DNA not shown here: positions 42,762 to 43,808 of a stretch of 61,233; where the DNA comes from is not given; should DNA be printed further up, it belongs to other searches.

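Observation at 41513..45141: Translationally coupled lipid activate-and-transfer cassette: CDP-alcohol phosphatidyltransferase, DAG-kinase-like kinase, CdsA-like cytidylyltransferase and acyl reductase-like SDR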

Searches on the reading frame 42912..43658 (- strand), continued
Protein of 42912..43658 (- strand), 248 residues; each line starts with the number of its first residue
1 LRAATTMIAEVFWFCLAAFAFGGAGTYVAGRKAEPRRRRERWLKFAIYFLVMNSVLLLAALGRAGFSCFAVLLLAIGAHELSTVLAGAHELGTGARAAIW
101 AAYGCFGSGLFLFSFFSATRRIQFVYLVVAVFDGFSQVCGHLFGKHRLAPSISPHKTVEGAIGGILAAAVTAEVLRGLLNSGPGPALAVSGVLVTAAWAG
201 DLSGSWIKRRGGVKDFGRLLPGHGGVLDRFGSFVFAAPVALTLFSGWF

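Call 16: find_related_loci(query=A1, collection=genome_contigs, flank=10000)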
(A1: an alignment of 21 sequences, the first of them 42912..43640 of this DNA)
Query A1 (242 aa) in genome_contigs; peptide patterns used: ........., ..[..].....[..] (x = any residue, [..] = any of these).
600 stretches matched a pattern (row limit reached: there are more); 588 encode a relative of the query (tblastn E <= 1e-3); the best 80 are kept; 80 distinct loci.
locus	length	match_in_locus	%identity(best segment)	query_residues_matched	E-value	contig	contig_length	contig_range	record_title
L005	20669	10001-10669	38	5-228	5e-43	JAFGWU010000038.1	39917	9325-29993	MAG: Bacteroidales bacterium isolate ZodW_Metabat.292 k87_5044479, whole genome shotgun sequence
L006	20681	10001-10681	35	1-228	6e-41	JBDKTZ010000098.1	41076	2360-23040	MAG: Prolixibacteraceae bacterium isolate 7_bin.104_R1 c_000001126808, whole genome shotgun sequence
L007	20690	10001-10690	35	1-233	2e-40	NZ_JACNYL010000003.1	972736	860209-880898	Sphingobacterium chuzhouense strain KCTC 42746 NODE_3_length_972736_cov_39.770450, whole genome shotgun sequence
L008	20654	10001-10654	36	10-230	3e-37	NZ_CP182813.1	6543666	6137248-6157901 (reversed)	Sphingobacterium detergens strain MGMM185 chromosome, complete genome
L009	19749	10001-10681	35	1-228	2e-34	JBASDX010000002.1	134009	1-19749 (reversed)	MAG: Bacteroidales bacterium isolate MFD13472_ilm_asm_bin35 k127_23848, whole genome shotgun sequence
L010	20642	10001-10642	32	10-226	2e-31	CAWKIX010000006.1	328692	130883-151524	MAG: uncultured Prolixibacteraceae bacterium isolate MFD01721.bin.2.31 genome assembly, contig: contig_16354, whole geno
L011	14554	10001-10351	50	118-233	3e-30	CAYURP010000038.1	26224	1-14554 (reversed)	MAG TPA_asm: uncultured Ignavibacteria bacterium isolate binchicken_co89_584 genome assembly, contig: NODE_2922_length_2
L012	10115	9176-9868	32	1-230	1e-29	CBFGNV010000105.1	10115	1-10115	MAG TPA_asm: uncultured Fluviicola sp. isolate ERR5385022_binner23_Refined_3 genome assembly, contig: ERZ27258616.531, w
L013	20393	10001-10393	43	104-233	3e-29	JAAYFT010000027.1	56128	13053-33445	MAG: Tissierellia bacterium isolate AS09scLD_109 21876_AS09, whole genome shotgun sequence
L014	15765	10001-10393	44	104-233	4e-27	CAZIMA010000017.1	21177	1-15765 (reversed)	MAG TPA_asm: uncultured Tissierella sp. isolate SRP192927_co5_868 genome assembly, contig: NODE_3114_length_21177_cov_5.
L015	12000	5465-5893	42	105-234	4e-27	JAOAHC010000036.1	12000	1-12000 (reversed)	MAG: Clostridia bacterium isolate SKW48 k141_1094146, whole genome shotgun sequence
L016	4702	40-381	54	118-231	3e-27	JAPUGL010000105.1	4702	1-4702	MAG: Gammaproteobacteria bacterium isolate A5-S04_220 A5-S04_220_cg105, whole genome shotgun sequence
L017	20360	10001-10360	43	127-239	6e-27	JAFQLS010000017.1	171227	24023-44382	MAG: Lachnospiraceae bacterium isolate RGIG1934 Goat_Cecum.Co__c846515, whole genome shotgun sequence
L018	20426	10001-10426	42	105-233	7e-27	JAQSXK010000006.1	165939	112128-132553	MAG: Clostridia bacterium isolate L_E1_T20_A_bin.143 scaffold_348, whole genome shotgun sequence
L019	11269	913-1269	54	121-233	1e-26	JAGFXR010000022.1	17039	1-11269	MAG: Oscillospiraceae bacterium isolate CTSoil_067 scaffold_1568, whole genome shotgun sequence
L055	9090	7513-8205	39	1-231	4e-39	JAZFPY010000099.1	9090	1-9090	MAG: Woeseiaceae bacterium isolate MT2bin.17 MT2bin.17_99, whole genome shotgun sequence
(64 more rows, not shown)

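Call 25: search_dna_similar(query=window:42912-43640:-, collection=plasmids, mode=protein, max_rows=10)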
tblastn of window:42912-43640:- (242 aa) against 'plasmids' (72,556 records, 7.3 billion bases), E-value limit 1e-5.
Records with a match: 232; places in all: 244; records where one place covers at least 80% of the query: 0.
Best place of each record, by identity: <60% 232.
By first word of the organism name: Rhizobium 125; Paracoccus 14; Shinella 14; Escherichia 12; Sinorhizobium 7; Neorhizobium 5; Acinetobacter 4; Nitratireductor 3; Enterobacter 3; Azospirillum 2; and 37 more.
By predicted mobility (MOB-suite, as given by PLSDB): non-mobilizable 168; conjugative 53; mobilizable 11.
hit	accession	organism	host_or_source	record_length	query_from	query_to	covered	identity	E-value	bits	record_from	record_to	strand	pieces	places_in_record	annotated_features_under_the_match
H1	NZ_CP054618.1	Azospirillum oryzae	cell culture,soil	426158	122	242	50%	46.3%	2e-18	91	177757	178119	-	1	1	phosphatidate cytidylyltransferase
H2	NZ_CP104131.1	Sinorhizobium sp. K101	Phaseolus vulgaris,cell ...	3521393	118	242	52%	44.5%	4e-15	81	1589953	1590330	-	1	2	none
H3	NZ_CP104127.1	Sinorhizobium sp. M103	Phaseolus vulgaris,cell ...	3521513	118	242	52%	44.5%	4e-15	81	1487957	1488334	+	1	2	none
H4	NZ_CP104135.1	Sinorhizobium sp. C101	Phaseolus vulgaris,cell ...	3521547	118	242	52%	44.5%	4e-15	81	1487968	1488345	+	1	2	none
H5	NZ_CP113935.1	Acinetobacter sp. ESL0695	Melipona lateralis,Rain forest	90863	116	242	52%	43.3%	6e-21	98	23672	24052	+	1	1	phosphatidate cytidylyltransferase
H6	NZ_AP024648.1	Arthrobacter sp. StoSoilB13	-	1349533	115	239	52%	43.8%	2e-18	91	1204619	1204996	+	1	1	record has no annotation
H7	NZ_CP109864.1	Paracoccus aminovorans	bacteria,human fecal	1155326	116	242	52%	43.0%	4e-17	87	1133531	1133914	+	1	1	record has no annotation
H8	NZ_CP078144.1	Nitratireductor kimnyeongensis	Isolate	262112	116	242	52%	42.5%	7e-18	89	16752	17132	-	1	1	phosphatidate cytidylyltransferase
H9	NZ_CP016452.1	Sinorhizobium sp. RAC02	Microbial isolate,Algal phycosphere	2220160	116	233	49%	45.8%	7e-18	89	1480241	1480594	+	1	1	none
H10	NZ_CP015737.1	Shinella sp. HZN7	-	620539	116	233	49%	45.8%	1e-16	86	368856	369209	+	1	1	phosphatidate cytidylyltransferase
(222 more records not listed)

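Call 26: search_protein_families(library=pfam, proteins=[L007:8130-9410:+, L007:10721-11680:+, L007:11711-14347:+, L007:14256-15425:+, L007:15425-16105:+, L006:10746-11420:+, L006:11496-12611:+, L011:4857-6335:+, L011:6711-7505:+, L011:11129-12064:+], max_evalue=0.001)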
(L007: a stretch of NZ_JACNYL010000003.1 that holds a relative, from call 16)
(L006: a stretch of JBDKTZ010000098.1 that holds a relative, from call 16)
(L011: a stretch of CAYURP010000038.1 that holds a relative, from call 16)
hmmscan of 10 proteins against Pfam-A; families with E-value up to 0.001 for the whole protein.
L007:8130-9410:+ (426 aa): 1 family
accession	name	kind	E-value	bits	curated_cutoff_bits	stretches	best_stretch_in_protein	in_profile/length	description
PF00368.23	HMG-CoA_red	-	4.8e-120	401.4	27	1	53-424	2-368/368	Hydroxymethylglutaryl-coenzyme A reductase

L007:10721-11680:+ (319 aa): 1 family
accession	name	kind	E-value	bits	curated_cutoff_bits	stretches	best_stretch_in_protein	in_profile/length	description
PF01040.23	UbiA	-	8.8e-14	51.8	34.2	1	55-293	12-242/250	UbiA prenyltransferase family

L007:11711-14347:+ (878 aa): 2 families
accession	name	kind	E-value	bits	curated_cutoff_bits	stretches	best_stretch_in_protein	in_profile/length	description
PF01326.24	PPDK_N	-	2.3e-58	198.4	27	1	16-291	3-314/328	Pyruvate phosphate dikinase, AMP/ATP-binding domain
PF00391.29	PEP-utilizers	-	2e-23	82.2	23.1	1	794-863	3-72/72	PEP-utilising enzyme, mobile domain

L007:14256-15425:+ (389 aa): 1 family
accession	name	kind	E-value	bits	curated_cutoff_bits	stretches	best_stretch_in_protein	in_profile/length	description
PF11899.13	DUF3419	-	2.4e-66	224.9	28.2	1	38-388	6-384/385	Protein of unknown function (DUF3419)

L007:15425-16105:+ (226 aa): 0 families

L006:10746-11420:+ (224 aa): 1 family
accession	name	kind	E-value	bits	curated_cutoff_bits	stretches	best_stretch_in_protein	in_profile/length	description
PF01148.25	CTP_transf_1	-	0.00087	19.6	24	0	7-201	23-219/264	Cytidylyltransferase family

L006:11496-12611:+ (371 aa): 5 families
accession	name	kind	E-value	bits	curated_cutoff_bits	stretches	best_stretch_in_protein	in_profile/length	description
PF07993.18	NAD_binding_4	-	7.7e-30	104.3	20.1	1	7-251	2-256/258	Male sterility protein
PF01370.27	Epimerase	-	4.7e-14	52.8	20.9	1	4-204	1-178/240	NAD dependent epimerase/dehydratase family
PF16363.11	GDP_Man_Dehyd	-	1.2e-08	35.3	27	1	6-204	2-192/332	GDP-mannose 4,6 dehydratase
PF04321.23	RmlD_sub_bind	-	4.7e-05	23.1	27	0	129-208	91-162/287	RmlD substrate binding domain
PF13460.12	NAD_binding_10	-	0.00066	20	27.2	0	8-40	1-33/184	NAD(P)H-binding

L011:4857-6335:+ (492 aa): 2 families
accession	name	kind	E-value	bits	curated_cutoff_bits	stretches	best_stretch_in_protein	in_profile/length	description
PF02310.24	B12-binding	-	7.9e-18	64.9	32.1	1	39-134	12-113/121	B12 binding domain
PF04055.27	Radical_SAM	-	1.5e-17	64.7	29.5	1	206-365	1-165/166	Radical SAM superfamily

L011:6711-7505:+ (264 aa): 0 families

L011:11129-12064:+ (311 aa): 1 family
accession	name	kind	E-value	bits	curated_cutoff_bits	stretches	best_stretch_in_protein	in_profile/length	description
PF04072.20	LCM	-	1.4e-38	133.1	22.3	1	20-190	3-186/187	Leucine carboxyl methyltransferase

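Call 33: find_encoding_contigs(protein=P0002, flank=10000, max_places=3)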
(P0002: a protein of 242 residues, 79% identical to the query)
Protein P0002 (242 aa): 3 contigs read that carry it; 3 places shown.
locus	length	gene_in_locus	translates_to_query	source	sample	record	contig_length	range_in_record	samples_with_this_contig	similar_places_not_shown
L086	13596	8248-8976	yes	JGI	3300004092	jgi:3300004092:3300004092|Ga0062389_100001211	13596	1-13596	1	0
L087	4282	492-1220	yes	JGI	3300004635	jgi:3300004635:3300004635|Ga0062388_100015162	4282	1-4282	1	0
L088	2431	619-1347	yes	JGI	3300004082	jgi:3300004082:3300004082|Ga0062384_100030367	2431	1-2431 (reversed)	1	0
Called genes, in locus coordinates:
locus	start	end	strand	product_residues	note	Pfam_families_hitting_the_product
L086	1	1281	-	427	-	?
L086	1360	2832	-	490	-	PF00501:AMP-binding, PF13193:AMP-binding_C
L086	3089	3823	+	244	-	PF03009:GDPD, PF13653:GDPD_2 (weak)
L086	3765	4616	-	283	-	PF00398:RrnaAD, PF13649:Methyltransf_25 (weak)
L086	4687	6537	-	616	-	PF13414:TPR_11 (faint), PF13432:TPR_16 (faint), PF13428:TPR_14 (faint), PF07719:TPR_2 (faint), PF13431:TPR_17 (faint), PF14559:TPR_19 (faint), PF21033:RMD1-3 (faint)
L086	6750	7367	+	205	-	PF01066:CDP-OH_P_transf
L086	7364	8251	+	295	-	PF00781:DAGK_cat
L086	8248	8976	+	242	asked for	PF01148:CTP_transf_1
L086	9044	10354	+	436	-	PF01370:Epimerase, PF07993:NAD_binding_4, PF01073:3Beta_HSD (weak)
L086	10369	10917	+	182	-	PF11008:DUF2846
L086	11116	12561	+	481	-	PF08323:Glyco_transf_5, PF13439:Glyco_transf_4, PF20706:GT4-conflict (faint), PF13579:Glyco_trans_4_4, PF00534:Glycos_transf_1, PF13692:Glyco_trans_1_4 (weak)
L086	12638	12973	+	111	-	PF00085:Thioredoxin, PF13098:Thioredoxin_2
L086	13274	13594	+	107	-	?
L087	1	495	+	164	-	?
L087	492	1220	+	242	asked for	PF01148:CTP_transf_1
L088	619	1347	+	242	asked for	PF01148:CTP_transf_1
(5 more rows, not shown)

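Call 34: find_encoding_contigs(protein=P0005, flank=10000, max_places=2)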
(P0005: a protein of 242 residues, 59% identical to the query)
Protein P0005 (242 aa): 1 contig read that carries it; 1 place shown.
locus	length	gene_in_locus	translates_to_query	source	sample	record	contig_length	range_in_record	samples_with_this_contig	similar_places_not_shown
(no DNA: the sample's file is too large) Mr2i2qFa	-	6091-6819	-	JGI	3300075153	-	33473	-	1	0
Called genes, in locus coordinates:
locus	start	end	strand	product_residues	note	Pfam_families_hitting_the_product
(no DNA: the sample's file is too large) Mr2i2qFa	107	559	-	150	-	PF04191:PEMT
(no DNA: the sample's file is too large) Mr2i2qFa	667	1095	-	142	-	PF00293:NUDIX, PF14815:NUDIX_4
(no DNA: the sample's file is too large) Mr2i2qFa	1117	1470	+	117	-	PF01592:NifU_N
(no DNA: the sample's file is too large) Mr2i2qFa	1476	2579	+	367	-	PF00465:Fe-ADH, PF13685:Fe-ADH_2, PF25137:ADH_Fe_C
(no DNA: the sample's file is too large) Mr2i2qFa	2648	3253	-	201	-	PF00730:HhH-GPD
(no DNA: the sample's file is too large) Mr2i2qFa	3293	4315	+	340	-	PF00092:VWA (faint), PF13519:VWA_2 (weak)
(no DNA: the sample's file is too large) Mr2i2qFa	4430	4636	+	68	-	-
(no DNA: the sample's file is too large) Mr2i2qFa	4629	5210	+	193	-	PF01066:CDP-OH_P_transf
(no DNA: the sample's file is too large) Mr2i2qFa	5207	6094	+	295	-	PF00781:DAGK_cat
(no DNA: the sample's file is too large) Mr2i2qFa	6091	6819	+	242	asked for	PF01148:CTP_transf_1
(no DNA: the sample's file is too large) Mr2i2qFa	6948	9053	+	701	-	PF00561:Abhydrolase_1 (faint), PF12146:Hydrolase_4 (faint)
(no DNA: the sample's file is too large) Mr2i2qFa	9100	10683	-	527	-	PF00890:FAD_binding_2 (faint), PF01266:DAO (weak), PF01593:Amino_oxidase, PF07992:Pyr_redox_2 (faint), PF13450:NAD_binding_8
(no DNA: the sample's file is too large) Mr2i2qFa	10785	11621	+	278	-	PF02625:XdhC_CoxI, PF13478:XdhC_C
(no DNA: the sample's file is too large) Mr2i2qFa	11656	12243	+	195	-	PF01128:IspD (weak), PF12804:NTP_transf_3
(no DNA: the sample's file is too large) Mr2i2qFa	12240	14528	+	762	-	PF05170:AsmA (faint), PF05359:DUF748 (faint)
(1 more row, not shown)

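Call 47: search_protein_families(library=pfam, proteins=[L011:10398-11111:+, L005:9153-9980:+], max_evalue=0.001)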
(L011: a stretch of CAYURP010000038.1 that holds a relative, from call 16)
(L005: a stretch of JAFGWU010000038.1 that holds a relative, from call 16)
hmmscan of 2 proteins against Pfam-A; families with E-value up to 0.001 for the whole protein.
L011:10398-11111:+ (237 aa): 1 family
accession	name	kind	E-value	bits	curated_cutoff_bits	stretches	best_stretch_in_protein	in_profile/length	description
PF01066.26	CDP-OH_P_transf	-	7.7e-08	33.3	22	1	7-147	2-138/152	CDP-alcohol phosphatidyltransferase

L005:9153-9980:+ (275 aa): 1 family
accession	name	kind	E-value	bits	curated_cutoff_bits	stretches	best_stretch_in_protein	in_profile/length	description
PF01925.25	TauE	-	1e-36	127.3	32.6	1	16-261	3-235/237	Sulfite exporter TauE/SafE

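Call 57: list_cluster_members(proteins=[P0007, P0009, P0015, P0024, P0037, P0057, P0073, P0076, P0098, P0120])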
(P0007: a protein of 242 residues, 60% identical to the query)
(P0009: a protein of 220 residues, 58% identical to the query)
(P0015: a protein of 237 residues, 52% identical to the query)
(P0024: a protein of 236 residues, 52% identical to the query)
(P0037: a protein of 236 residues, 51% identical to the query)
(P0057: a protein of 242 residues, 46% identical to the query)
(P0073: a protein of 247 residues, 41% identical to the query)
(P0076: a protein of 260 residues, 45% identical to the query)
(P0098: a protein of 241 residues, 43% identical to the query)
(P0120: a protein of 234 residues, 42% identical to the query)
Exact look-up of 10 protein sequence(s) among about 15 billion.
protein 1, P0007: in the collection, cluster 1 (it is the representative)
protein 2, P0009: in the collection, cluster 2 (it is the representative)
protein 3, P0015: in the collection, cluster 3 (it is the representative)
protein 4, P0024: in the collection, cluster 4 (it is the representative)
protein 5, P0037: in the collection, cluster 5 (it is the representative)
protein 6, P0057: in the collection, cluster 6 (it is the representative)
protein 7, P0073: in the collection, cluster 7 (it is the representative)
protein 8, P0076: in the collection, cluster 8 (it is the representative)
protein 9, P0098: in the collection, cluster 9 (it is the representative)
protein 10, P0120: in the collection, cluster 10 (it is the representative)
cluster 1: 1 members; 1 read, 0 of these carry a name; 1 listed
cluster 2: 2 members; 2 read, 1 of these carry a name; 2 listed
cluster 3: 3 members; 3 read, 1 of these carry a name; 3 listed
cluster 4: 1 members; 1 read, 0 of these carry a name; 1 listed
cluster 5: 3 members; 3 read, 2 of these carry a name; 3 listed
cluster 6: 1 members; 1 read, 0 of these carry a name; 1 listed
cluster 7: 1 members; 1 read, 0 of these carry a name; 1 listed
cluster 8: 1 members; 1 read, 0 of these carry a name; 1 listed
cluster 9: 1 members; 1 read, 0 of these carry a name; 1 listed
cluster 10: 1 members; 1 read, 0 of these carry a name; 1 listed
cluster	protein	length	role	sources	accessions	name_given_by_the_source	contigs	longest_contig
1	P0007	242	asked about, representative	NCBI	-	-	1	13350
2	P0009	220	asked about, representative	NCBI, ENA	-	-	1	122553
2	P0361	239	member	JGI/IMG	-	phosphatidate cytidylyltransferase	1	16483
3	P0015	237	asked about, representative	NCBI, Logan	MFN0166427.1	MAG: phosphatidate cytidylyltransferase [Bryobacteraceae bacterium]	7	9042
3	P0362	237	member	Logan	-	-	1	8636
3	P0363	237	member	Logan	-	-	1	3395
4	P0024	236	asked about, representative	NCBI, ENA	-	-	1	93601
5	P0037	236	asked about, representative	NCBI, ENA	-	-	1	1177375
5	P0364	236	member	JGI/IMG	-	phosphatidate cytidylyltransferase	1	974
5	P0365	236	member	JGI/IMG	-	phosphatidate cytidylyltransferase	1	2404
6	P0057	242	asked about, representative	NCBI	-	-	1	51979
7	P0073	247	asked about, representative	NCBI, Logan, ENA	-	-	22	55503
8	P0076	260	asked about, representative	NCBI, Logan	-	-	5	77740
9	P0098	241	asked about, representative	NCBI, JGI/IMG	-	-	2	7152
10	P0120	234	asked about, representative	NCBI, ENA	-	-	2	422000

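Call 91: search_protein_representatives(alignment_id=A1)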
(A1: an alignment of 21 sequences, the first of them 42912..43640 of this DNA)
Query: 21 sequences, 243 profile positions. Proteins with E-value up to 0.001 (for the whole library): 36162; up to 1e-10: 28889; up to 1e-30: 1289. The best 150 are listed.
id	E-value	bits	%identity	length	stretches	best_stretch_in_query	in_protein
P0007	8.9e-98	343.2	-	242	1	1-241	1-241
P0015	9.8e-97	339.8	-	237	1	1-239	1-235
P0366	5.0e-90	317.8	-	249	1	1-239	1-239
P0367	4.1e-89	314.8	-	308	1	1-234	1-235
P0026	4.3e-87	308.2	-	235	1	1-239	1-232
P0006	3.1e-85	302.2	-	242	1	3-237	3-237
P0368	3.4e-84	298.7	-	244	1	1-239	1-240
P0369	4.0e-81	288.7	-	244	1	1-238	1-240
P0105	9.9e-80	284.1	-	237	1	1-237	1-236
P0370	3.4e-79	282.3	-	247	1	1-235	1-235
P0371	4.1e-79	282.1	-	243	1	1-239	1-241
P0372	4.8e-79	281.9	-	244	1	6-241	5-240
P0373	5.6e-79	281.7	-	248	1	3-238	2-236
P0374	2.8e-78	279.4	-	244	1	1-238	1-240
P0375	5.0e-78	278.5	-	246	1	1-240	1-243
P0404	2.0e-65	237.3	-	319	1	4-239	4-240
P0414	2.5e-64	233.7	-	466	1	1-239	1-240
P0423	2.1e-63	230.7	-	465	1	3-239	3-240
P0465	3.0e-59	217.1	-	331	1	6-240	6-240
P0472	1.1e-58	215.3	-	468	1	5-236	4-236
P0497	2.6e-56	207.5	-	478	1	14-238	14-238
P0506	1.3e-55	205.2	-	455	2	5-238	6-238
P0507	1.5e-55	204.9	-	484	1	3-238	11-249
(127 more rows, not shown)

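Call 93: search_protein_families(library=pfam, proteins=[P0414, P0423, P0472, P0497, P0507, P0506, P0404, P0367, P0465], max_evalue=0.001)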
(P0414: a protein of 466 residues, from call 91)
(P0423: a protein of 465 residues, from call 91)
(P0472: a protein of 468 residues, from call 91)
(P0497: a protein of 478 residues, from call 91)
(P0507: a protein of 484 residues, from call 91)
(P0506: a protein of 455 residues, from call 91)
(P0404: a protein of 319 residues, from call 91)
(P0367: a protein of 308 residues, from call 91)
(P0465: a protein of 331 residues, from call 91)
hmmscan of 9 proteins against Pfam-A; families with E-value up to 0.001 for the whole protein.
P0414 (466 aa): 1 family
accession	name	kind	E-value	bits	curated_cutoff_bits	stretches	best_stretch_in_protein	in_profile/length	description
PF01148.25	CTP_transf_1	-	1.8e-37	130.1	24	1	33-237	52-259/264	Cytidylyltransferase family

P0423 (465 aa): 1 family
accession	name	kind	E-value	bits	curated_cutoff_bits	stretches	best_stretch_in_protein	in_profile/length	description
PF01148.25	CTP_transf_1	-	2.9e-30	106.4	24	1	109-239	128-261/264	Cytidylyltransferase family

P0472 (468 aa): 1 family
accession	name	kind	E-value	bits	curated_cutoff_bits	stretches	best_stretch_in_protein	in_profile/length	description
PF01148.25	CTP_transf_1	-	5.9e-37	128.4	24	1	115-234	135-257/264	Cytidylyltransferase family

P0497 (478 aa): 1 family
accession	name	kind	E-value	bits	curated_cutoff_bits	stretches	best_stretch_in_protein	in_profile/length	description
PF01148.25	CTP_transf_1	-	1e-39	137.4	24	1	22-236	42-259/264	Cytidylyltransferase family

P0507 (484 aa): 1 family
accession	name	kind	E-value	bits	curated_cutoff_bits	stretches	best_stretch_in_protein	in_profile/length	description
PF01148.25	CTP_transf_1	-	2.7e-37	129.5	24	1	45-252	65-264/264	Cytidylyltransferase family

P0506 (455 aa): 1 family
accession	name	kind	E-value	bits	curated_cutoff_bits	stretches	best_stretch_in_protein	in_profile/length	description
PF01148.25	CTP_transf_1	-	3e-49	168.7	24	1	113-237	133-260/264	Cytidylyltransferase family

P0404 (319 aa): 1 family
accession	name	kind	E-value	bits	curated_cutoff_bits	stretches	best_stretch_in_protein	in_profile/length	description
PF01148.25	CTP_transf_1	-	1.1e-37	130.8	24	1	30-238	49-260/264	Cytidylyltransferase family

P0367 (308 aa): 1 family
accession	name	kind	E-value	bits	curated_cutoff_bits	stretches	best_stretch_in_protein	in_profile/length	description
PF01148.25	CTP_transf_1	-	5.5e-35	121.9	24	1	38-235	52-257/264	Cytidylyltransferase family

P0465 (331 aa): 1 family
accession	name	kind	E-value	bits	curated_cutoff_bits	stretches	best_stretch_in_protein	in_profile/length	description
PF01148.25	CTP_transf_1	-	1.6e-37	130.3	24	1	6-238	23-261/264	Cytidylyltransferase family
